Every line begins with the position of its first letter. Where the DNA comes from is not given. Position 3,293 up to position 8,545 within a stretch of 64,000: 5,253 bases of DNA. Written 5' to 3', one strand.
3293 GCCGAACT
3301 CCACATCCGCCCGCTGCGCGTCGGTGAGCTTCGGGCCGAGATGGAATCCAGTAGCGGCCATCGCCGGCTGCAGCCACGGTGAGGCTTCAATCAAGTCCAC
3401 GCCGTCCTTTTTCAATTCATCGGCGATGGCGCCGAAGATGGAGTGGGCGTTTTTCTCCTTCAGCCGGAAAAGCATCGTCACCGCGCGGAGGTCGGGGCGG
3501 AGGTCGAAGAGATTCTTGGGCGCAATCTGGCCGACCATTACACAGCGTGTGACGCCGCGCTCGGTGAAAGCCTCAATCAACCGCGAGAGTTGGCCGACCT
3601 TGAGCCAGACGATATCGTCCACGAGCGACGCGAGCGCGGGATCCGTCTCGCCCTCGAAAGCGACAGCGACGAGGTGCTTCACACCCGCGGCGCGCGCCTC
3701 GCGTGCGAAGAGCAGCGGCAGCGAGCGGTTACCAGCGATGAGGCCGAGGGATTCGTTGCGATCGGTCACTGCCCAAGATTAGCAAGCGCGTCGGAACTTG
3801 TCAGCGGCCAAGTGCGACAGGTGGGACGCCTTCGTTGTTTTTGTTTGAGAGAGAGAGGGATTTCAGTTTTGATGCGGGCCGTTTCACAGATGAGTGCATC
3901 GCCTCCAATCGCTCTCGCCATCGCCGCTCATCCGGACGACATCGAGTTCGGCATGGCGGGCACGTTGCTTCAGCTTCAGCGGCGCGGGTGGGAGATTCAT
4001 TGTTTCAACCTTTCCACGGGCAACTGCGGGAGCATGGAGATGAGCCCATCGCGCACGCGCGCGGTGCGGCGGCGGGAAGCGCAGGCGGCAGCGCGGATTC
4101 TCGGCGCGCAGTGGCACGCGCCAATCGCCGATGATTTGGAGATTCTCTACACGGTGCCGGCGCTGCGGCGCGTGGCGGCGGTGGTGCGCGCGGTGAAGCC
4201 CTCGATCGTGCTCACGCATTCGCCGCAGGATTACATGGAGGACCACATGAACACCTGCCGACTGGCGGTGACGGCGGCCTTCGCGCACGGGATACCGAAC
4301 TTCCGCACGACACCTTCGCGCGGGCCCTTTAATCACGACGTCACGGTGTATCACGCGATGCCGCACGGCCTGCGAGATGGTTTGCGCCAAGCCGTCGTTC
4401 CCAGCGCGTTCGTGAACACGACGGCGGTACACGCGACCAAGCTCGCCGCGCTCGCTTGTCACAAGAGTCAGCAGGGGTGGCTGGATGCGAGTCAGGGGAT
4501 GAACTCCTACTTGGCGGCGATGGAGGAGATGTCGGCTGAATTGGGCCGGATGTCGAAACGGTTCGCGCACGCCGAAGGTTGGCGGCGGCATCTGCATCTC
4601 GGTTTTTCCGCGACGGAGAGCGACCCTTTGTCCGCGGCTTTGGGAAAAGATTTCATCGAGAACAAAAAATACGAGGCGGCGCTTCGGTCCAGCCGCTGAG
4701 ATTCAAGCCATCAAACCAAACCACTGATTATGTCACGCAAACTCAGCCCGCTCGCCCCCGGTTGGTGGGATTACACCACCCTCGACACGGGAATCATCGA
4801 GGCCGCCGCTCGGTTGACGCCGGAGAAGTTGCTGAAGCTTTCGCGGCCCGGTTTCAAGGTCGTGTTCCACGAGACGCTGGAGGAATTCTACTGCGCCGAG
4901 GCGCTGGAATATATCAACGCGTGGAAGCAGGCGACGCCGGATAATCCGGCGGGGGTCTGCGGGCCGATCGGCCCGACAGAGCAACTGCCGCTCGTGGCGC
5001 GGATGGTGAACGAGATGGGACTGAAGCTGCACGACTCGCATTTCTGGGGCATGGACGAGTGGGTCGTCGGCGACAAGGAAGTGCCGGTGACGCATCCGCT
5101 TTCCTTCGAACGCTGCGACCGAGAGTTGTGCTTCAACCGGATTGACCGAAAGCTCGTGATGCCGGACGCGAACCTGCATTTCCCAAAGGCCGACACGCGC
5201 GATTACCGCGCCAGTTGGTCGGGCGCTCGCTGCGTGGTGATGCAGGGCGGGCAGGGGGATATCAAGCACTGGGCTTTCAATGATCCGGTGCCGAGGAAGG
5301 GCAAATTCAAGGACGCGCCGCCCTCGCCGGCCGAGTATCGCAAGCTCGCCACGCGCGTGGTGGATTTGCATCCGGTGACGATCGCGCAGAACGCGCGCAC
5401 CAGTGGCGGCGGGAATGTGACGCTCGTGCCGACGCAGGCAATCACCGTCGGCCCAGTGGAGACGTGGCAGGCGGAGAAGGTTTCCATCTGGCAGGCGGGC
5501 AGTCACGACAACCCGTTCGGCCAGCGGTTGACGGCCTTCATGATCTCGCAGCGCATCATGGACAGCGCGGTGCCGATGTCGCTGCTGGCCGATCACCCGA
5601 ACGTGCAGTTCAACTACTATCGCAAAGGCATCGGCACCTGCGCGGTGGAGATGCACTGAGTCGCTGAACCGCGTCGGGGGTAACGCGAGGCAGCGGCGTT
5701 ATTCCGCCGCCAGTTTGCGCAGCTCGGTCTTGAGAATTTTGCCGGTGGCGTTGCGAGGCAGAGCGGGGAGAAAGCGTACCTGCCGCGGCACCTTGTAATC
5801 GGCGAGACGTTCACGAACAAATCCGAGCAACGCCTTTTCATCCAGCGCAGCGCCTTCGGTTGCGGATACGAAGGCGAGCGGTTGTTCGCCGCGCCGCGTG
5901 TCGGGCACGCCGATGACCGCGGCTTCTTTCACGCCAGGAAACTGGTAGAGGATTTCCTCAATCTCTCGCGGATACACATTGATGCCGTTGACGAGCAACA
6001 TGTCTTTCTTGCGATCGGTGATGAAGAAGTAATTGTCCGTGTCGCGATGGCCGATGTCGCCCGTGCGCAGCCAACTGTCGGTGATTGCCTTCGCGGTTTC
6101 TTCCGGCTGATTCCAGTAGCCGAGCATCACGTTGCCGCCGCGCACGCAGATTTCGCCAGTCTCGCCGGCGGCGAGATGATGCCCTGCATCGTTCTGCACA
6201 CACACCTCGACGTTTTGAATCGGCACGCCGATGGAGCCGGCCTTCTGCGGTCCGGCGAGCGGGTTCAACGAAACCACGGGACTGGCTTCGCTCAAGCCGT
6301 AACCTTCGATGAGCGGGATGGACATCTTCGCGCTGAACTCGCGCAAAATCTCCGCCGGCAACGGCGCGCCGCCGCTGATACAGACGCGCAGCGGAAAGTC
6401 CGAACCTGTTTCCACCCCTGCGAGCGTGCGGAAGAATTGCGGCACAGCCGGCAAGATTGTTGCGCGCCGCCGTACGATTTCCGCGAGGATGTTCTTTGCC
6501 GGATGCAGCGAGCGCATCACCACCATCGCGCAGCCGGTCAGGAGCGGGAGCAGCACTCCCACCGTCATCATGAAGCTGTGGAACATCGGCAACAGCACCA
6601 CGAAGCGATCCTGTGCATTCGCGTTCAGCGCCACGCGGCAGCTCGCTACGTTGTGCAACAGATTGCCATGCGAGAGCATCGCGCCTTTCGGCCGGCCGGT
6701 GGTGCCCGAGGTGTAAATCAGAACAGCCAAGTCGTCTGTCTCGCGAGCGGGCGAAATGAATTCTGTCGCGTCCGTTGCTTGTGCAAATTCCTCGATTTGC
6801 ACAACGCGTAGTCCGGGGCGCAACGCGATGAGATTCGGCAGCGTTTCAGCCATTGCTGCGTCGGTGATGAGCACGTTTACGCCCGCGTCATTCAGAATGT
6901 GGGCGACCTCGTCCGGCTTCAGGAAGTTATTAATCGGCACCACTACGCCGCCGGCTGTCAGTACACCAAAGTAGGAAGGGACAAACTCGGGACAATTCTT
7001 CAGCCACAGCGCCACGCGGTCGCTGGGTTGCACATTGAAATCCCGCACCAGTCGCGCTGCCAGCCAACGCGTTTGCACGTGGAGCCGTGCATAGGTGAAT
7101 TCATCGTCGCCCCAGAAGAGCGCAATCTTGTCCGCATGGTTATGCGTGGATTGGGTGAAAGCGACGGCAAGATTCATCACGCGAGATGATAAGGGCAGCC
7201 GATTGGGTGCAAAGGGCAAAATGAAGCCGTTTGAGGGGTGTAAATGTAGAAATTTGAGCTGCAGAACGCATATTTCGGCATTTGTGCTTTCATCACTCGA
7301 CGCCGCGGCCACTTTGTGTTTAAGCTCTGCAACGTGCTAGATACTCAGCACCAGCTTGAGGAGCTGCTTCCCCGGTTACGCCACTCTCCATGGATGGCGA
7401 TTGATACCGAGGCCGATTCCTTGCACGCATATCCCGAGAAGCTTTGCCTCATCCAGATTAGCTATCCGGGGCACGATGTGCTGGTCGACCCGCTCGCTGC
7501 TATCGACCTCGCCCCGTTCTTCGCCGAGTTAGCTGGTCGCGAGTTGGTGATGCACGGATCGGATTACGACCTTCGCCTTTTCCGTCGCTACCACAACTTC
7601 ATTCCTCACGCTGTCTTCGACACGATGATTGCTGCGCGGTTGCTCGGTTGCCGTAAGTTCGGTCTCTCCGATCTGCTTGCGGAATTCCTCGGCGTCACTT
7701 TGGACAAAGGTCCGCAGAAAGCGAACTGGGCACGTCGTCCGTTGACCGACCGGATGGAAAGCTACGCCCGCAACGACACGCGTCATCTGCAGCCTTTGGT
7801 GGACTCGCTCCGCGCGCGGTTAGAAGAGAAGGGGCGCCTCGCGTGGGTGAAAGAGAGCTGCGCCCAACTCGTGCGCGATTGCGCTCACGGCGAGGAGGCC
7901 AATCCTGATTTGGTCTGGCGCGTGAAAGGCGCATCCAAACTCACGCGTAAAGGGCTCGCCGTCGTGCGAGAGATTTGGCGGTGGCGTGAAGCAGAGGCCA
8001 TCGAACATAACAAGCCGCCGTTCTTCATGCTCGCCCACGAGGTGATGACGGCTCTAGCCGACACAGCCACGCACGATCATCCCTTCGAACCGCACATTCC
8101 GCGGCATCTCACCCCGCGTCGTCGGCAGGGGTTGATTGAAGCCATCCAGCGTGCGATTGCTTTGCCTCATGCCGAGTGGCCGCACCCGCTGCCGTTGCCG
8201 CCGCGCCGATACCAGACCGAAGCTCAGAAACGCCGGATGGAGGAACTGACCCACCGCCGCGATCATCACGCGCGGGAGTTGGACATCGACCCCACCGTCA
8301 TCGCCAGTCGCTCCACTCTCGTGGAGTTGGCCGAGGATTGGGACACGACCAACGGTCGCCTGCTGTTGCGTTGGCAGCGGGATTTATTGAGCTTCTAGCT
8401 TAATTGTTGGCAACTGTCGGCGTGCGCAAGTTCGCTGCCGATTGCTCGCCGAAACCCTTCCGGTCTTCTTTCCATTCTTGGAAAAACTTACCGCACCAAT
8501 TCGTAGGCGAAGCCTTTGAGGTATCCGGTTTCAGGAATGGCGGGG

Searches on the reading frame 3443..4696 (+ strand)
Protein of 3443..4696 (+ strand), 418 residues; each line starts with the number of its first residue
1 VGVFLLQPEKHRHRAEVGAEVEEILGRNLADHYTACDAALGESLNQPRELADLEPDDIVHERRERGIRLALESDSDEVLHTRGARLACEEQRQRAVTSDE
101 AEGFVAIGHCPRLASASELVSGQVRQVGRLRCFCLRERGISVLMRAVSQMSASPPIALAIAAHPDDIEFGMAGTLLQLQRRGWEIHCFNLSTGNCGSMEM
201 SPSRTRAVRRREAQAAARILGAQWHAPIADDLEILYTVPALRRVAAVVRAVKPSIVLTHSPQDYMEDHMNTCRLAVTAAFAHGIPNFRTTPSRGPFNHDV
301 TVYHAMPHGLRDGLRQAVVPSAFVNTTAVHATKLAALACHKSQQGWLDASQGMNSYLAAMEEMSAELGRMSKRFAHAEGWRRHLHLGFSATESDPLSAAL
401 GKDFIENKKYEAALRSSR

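Call 27: search_protein_families(library=pfam, proteins=[window:3443-4696:+], max_evalue=0.00001)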
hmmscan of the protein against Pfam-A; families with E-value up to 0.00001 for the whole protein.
window:3443-4696:+ (418 aa): 1 family
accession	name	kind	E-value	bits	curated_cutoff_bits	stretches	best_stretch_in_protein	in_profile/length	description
PF02585.22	PIG-L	-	4e-25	89.2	28.2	1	158-278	1-128/129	GlcNAc-PI de-N-acetylase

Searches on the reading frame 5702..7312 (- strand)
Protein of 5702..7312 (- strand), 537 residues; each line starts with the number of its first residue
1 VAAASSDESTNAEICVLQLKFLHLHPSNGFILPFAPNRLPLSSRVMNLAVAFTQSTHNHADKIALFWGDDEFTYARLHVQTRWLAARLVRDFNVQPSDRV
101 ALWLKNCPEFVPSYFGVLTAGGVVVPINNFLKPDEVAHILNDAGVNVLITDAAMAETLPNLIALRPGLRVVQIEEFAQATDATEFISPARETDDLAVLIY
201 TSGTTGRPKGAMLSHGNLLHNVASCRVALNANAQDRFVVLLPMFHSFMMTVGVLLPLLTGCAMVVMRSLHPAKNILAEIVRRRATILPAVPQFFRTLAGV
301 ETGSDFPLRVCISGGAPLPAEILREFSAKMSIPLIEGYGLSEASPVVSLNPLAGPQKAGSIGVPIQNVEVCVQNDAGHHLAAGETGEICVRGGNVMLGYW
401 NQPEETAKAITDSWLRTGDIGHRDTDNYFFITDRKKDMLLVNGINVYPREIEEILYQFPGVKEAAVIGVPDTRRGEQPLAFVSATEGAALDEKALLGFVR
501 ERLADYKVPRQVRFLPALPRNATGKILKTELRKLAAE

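Call 27: search_protein_families(library=pfam, proteins=[window:5702-7312:-], max_evalue=0.00001)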
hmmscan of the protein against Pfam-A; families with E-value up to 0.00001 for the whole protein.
window:5702-7312:- (537 aa): 2 families
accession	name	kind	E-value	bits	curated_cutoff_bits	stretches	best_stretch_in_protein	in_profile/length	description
PF00501.34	AMP-binding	-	3.1e-94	316.4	29.9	1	53-400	2-384/384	AMP-binding enzyme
PF13193.12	AMP-binding_C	-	1.9e-21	77.2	24.5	1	450-525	1-76/76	AMP-binding enzyme C-terminal domain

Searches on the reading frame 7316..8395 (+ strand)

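Call 27: search_protein_families(library=pfam, proteins=[window:7316-8395:+], max_evalue=0.00001)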
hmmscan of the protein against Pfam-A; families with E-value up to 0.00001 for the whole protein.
window:7316-8395:+ (360 aa): 2 families
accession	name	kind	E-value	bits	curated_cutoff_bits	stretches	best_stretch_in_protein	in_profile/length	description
PF01612.26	DNA_pol_A_exo1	-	6e-34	117.8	23.6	1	7-170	3-173/173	3'-5' exonuclease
PF00570.28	HRDC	-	1e-13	51.4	23.8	1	304-349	1-46/68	HRDC domain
